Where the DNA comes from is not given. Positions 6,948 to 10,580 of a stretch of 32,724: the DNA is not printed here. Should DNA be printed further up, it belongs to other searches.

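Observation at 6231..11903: Single-chain Ser/Thr kinase + STAND NTPase + TPR + two OppA/DppA-like binding domains, all apparently cytoplasmic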

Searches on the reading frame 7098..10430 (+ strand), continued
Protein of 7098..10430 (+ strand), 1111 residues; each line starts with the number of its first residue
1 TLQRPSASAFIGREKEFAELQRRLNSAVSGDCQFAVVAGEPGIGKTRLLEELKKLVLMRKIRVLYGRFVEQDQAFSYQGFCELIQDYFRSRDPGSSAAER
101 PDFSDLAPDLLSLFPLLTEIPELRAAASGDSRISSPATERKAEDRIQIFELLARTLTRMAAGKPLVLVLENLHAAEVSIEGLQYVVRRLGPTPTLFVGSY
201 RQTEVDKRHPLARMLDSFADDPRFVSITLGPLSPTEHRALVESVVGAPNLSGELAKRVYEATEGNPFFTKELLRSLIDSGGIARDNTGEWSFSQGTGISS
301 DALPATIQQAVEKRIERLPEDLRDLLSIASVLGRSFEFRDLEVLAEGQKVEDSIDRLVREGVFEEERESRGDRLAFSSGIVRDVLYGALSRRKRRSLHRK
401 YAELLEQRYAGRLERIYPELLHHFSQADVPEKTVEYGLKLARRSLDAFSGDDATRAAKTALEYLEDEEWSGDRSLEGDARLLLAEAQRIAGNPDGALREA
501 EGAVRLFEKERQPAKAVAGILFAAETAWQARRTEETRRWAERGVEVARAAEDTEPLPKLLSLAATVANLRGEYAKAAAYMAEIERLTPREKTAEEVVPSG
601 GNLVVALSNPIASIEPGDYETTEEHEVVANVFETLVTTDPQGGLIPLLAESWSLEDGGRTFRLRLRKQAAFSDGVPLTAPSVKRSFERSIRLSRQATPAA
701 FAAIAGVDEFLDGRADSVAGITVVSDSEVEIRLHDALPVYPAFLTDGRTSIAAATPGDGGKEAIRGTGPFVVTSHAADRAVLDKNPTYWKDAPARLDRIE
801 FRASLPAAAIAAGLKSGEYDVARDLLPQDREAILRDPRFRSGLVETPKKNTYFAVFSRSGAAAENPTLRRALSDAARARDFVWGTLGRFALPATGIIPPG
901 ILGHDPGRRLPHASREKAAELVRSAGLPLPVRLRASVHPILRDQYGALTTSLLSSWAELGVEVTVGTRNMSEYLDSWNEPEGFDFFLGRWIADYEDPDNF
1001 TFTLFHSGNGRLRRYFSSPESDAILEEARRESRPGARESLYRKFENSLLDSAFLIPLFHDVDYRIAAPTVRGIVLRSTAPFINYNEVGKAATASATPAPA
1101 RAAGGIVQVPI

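Call 44: search_protein_families(library=pfam, proteins=[P0203, P0240, P0263, P0269, P0131, P0182], max_evalue=0.0001)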
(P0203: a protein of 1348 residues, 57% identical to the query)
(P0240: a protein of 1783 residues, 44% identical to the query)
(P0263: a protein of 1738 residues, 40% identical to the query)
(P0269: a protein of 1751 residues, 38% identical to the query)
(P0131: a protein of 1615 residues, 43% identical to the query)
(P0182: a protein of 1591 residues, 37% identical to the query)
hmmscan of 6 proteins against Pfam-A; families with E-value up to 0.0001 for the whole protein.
P0203 (1348 aa): 14 families
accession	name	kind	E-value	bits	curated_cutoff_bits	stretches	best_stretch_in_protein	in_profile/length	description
PF00069.31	Pkinase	-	1.1e-50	172.9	31.7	1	10-262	1-256/263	Protein kinase domain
PF07714.23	PK_Tyr_Ser-Thr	-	2.3e-38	132.4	23.1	1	14-258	5-250/258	Protein tyrosine and serine/threonine kinase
PF13424.12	TPR_12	-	4.8e-35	120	30.1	3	1017-1085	3-73/77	Tetratricopeptide repeat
PF07719.23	TPR_2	-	1.2e-21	75.4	27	0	1017-1048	1-32/34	Tetratricopeptide repeat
PF17874.7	TPR_MalT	-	1.8e-21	77.2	45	2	736-836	17-113/336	MalT-like TPR region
PF00515.34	TPR_1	-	6.9e-17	60.9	27.8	0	1023-1048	7-32/34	Tetratricopeptide repeat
PF13191.12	AAA_16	-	1e-16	62.3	32.6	1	299-483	1-167/167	AAA ATPase domain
PF13181.12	TPR_8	-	1.2e-11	44.2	25.7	0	1219-1244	3-28/34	Tetratricopeptide repeat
PF13176.12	TPR_7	-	1.7e-10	40.6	27.9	0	1220-1253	2-35/36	Tetratricopeptide repeat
PF13428.12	TPR_14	-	1e-09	38.5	23.5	0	1218-1246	2-30/44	Tetratricopeptide repeat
PF13374.12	TPR_10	-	6.5e-08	32.8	27.5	0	1216-1244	1-29/42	Tetratricopeptide repeat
PF14559.12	TPR_19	-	3e-07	31.1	25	0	1268-1326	2-54/68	Tetratricopeptide repeat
PF13432.12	TPR_16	-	3.9e-07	30.8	32.7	0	1022-1087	2-62/65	Tetratricopeptide repeat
PF13431.12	TPR_17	-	9.2e-05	22.9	24.4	0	932-953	13-34/34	Tetratricopeptide repeat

P0240 (1783 aa): 15 families
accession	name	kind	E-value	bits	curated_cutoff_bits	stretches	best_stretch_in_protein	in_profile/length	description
PF00069.31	Pkinase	-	1.9e-46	159.1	31.7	1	10-257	1-252/263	Protein kinase domain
PF13424.12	TPR_12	-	4e-35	120.3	30.1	4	1012-1080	3-73/77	Tetratricopeptide repeat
PF17874.7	TPR_MalT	-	1.1e-29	104.3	45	2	1018-1279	7-267/336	MalT-like TPR region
PF07714.23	PK_Tyr_Ser-Thr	-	1.2e-29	103.9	23.1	1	12-257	3-249/258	Protein tyrosine and serine/threonine kinase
PF13191.12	AAA_16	-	3.9e-18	66.9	32.6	1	300-479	2-161/167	AAA ATPase domain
PF07719.23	TPR_2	-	4.7e-17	61.1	27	1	1054-1080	3-29/34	Tetratricopeptide repeat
PF00515.34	TPR_1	-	1.2e-13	50.6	27.8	0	1054-1078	3-27/34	Tetratricopeptide repeat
PF13181.12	TPR_8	-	1.1e-11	44.3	25.7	0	1054-1080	3-29/34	Tetratricopeptide repeat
PF13432.12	TPR_16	-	3.4e-11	43.8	32.7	1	1017-1082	2-61/65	Tetratricopeptide repeat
PF14559.12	TPR_19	-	9.5e-11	42.3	25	0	1022-1078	1-51/68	Tetratricopeptide repeat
PF13428.12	TPR_14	-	1.3e-09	38.3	23.5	0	1054-1080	3-29/44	Tetratricopeptide repeat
PF10602.15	RPN7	-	2.6e-08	34.2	29.6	0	1046-1154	30-135/174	26S proteasome subunit RPN7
PF10345.15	Cohesin_load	-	4.7e-06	25.7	25.8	1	1064-1160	110-209/585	Cohesin loading factor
PF13414.12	TPR_11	-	4.2e-05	23.6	26.8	0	1059-1078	1-20/42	TPR repeat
PF14938.12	SNAP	-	5e-05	23.4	25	0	1004-1077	106-180/282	Soluble NSF attachment protein, SNAP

P0263 (1738 aa): 10 families
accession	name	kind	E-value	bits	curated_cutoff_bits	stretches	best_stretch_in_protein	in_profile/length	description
PF00069.31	Pkinase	-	3.2e-46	158.3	31.7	1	11-265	2-259/263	Protein kinase domain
PF13424.12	TPR_12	-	4.5e-37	126.5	30.1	3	1210-1276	2-70/77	Tetratricopeptide repeat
PF07714.23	PK_Tyr_Ser-Thr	-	2.1e-34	119.4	23.1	1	14-264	5-255/258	Protein tyrosine and serine/threonine kinase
PF17874.7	TPR_MalT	-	3.1e-24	86.3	45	2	1430-1603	58-234/336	MalT-like TPR region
PF13191.12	AAA_16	-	4.9e-21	76.4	32.6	1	298-479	2-166/167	AAA ATPase domain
PF00515.34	TPR_1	-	7.6e-11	41.8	27.8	0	1211-1240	1-30/34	Tetratricopeptide repeat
PF13181.12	TPR_8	-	2e-10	40.4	25.7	0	1211-1240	1-30/34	Tetratricopeptide repeat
PF07719.23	TPR_2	-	8.6e-09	35.3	27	0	1211-1240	1-30/34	Tetratricopeptide repeat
PF10602.15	RPN7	-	5.3e-06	26.7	29.6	0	1271-1441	16-143/174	26S proteasome subunit RPN7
PF13432.12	TPR_16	-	9.2e-06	26.4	32.7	0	889-947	3-52/65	Tetratricopeptide repeat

P0269 (1751 aa): 9 families
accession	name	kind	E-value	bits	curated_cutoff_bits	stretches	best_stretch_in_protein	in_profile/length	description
PF00069.31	Pkinase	-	5.3e-51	174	31.7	1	10-257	1-255/263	Protein kinase domain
PF07714.23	PK_Tyr_Ser-Thr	-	3.3e-36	125.3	23.1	1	11-254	2-250/258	Protein tyrosine and serine/threonine kinase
PF17874.7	TPR_MalT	-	3.1e-33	115.9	45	2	1090-1264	16-190/336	MalT-like TPR region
PF13424.12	TPR_12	-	2.3e-29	101.8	30.1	2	1237-1302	5-72/77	Tetratricopeptide repeat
PF13191.12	AAA_16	-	3.4e-21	76.9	32.6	1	294-469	2-163/167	AAA ATPase domain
PF07719.23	TPR_2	-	3.8e-15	55.1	27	0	912-940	3-31/34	Tetratricopeptide repeat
PF13181.12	TPR_8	-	1.2e-11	44.2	25.7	0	1437-1461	2-26/34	Tetratricopeptide repeat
PF00515.34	TPR_1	-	3e-11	43.1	27.8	0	1438-1461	3-26/34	Tetratricopeptide repeat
PF10602.15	RPN7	-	7.6e-11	42.4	29.6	1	1269-1366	30-124/174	26S proteasome subunit RPN7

P0131 (1615 aa): 2 families
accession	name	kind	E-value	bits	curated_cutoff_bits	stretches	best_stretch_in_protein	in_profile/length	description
PF00496.27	SBP_bac_5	-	1.2e-107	360.7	32.4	2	676-1038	2-365/368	Bacterial extracellular solute-binding proteins, family 5 Middle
PF13191.12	AAA_16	-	3.2e-16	60.7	32.6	1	31-225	1-167/167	AAA ATPase domain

P0182 (1591 aa): 2 families
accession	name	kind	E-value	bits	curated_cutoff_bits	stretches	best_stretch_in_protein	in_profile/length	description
PF00496.27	SBP_bac_5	-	3.4e-83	280.2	32.4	2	1149-1500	1-363/368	Bacterial extracellular solute-binding proteins, family 5 Middle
PF13191.12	AAA_16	-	1e-20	75.4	32.6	1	24-201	3-167/167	AAA ATPase domain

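Call 49: list_cluster_members(proteins=[P0121, P0124, P0129, P0146, P0176, P0192, P0127, P0169, P0154, P0225])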
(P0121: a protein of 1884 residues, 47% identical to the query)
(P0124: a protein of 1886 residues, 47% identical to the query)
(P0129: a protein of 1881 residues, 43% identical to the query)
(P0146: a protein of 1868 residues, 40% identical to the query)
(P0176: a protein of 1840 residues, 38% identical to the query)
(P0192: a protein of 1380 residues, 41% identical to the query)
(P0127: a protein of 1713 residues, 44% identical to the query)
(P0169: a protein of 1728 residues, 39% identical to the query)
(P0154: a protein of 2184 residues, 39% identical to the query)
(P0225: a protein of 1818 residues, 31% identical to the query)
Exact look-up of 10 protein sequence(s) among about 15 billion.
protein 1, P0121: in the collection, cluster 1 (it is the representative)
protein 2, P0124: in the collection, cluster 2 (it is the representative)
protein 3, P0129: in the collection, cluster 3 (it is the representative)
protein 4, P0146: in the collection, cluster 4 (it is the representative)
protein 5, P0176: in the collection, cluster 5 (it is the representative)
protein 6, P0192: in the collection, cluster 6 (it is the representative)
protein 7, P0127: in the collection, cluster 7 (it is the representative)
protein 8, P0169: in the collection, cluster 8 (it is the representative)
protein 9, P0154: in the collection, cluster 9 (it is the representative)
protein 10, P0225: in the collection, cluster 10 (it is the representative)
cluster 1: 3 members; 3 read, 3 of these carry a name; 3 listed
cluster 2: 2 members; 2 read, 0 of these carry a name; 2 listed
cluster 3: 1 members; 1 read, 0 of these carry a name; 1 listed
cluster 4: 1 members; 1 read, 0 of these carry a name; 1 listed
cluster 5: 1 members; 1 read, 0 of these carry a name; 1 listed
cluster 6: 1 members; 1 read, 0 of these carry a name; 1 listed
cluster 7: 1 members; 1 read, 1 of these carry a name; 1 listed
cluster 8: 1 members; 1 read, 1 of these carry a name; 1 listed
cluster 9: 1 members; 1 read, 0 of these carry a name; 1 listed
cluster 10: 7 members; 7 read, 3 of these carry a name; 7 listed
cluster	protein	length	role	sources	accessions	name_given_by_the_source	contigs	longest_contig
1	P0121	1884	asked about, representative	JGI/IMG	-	ABC-type transport system substrate-binding protein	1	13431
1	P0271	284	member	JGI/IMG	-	ABC-type oligopeptide transport system substrate-binding subunit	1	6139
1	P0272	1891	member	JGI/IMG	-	ABC-type transport system substrate-binding protein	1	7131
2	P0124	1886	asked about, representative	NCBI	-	-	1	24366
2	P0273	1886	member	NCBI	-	-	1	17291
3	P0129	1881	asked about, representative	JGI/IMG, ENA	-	-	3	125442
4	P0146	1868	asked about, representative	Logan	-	-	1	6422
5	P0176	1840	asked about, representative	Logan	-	-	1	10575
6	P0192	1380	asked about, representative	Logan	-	-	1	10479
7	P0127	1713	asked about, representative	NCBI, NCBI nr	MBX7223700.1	MAG: AAA family ATPase [Blastocatellia bacterium] | AAA family ATPase [Blastocatellia bacterium]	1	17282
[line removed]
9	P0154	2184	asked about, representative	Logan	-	-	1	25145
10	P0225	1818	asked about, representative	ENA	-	-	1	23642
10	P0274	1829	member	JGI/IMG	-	ABC-type transport system substrate-binding protein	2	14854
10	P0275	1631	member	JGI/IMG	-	ABC-type transport system substrate-binding protein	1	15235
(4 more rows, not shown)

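Call 50: find_homologous_proteins(query=P0192, max_evalue=1e-30)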
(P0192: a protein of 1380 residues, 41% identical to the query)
Query P0192 (1380 aa): 5231 proteins with E <= 1e-30 among 8000 candidates; the best 120 are listed.
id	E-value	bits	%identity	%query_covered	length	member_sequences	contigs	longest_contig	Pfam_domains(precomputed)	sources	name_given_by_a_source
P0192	0.0e+0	3031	100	100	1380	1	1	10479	PF07714.24,PF00069.32,PF00496.28,PF13191.13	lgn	-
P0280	0.0e+0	1705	41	100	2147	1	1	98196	PF07714.24,PF00069.32,PF03109.23,PF13424.13,PF00496.28,PF17667.8,PF01636.30,PF13191.13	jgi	jgi:serine/threonine protein kinase/ABC-type transport system substrate-binding protein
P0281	0.0e+0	1697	42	99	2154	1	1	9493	PF07714.24,PF00069.32,PF03109.23,PF00496.28,PF17667.8,PF01636.30,PF13191.13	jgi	-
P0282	0.0e+0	1689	42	100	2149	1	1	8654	PF07714.24,PF00069.32,PF03109.23,PF00496.28,PF17667.8,PF01636.30,PF13191.13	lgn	-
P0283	0.0e+0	1681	41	99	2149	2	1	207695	PF06293.21,PF07714.24,PF00069.32,PF03109.23,PF00496.28,PF13401.13,PF17667.8,PF01636.30,PF13191.13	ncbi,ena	-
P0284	0.0e+0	1677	41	99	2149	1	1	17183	PF07714.24,PF00069.32,PF03109.23,PF00496.28,PF17667.8,PF01636.30,PF13191.13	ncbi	-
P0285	0.0e+0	1665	41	99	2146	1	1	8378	PF07714.24,PF00069.32,PF03109.23,PF00496.28,PF13401.13,PF17667.8,PF01636.30,PF13191.13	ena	-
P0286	0.0e+0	1654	40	99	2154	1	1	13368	PF07714.24,PF00069.32,PF03109.23,PF00496.28,PF17667.8,PF01636.30,PF13191.13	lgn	-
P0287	0.0e+0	1653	40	99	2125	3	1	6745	PF07714.24,PF00069.32,PF17874.8,PF03109.23,PF00496.28,PF17667.8,PF01636.30,PF13191.13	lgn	-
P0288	0.0e+0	1650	40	100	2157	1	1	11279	PF07714.24,PF00069.32,PF03109.23,PF00496.28,PF17667.8,PF01636.30,PF13191.13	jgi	jgi:serine/threonine protein kinase/ABC-type transport system substrate-binding protein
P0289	0.0e+0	1649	40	100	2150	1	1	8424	PF07714.24,PF00069.32,PF03109.23,PF13424.13,PF00496.28,PF13401.13,PF17667.8,PF01636.30,PF13191.13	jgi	-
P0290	0.0e+0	1645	40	100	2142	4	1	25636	PF07714.24,PF00069.32,PF03109.23,PF00496.28,PF17667.8,PF01636.30,PF13191.13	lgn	-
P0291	0.0e+0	1644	40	99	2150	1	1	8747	PF07714.24,PF00069.32,PF17874.8,PF03109.23,PF13424.13,PF00496.28,PF17667.8,PF01636.30,PF13191.13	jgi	jgi:serine/threonine protein kinase/ABC-type transport system substrate-binding protein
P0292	0.0e+0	1643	39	100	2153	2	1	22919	PF06293.21,PF07714.24,PF00069.32,PF03109.23,PF13424.13,PF00496.28,PF17667.8,PF01636.30,PF13191.13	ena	-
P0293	0.0e+0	1636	40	100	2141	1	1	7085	PF07714.24,PF00069.32,PF03109.23,PF00496.28,PF13401.13,PF17667.8,PF01636.30,PF13191.13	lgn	-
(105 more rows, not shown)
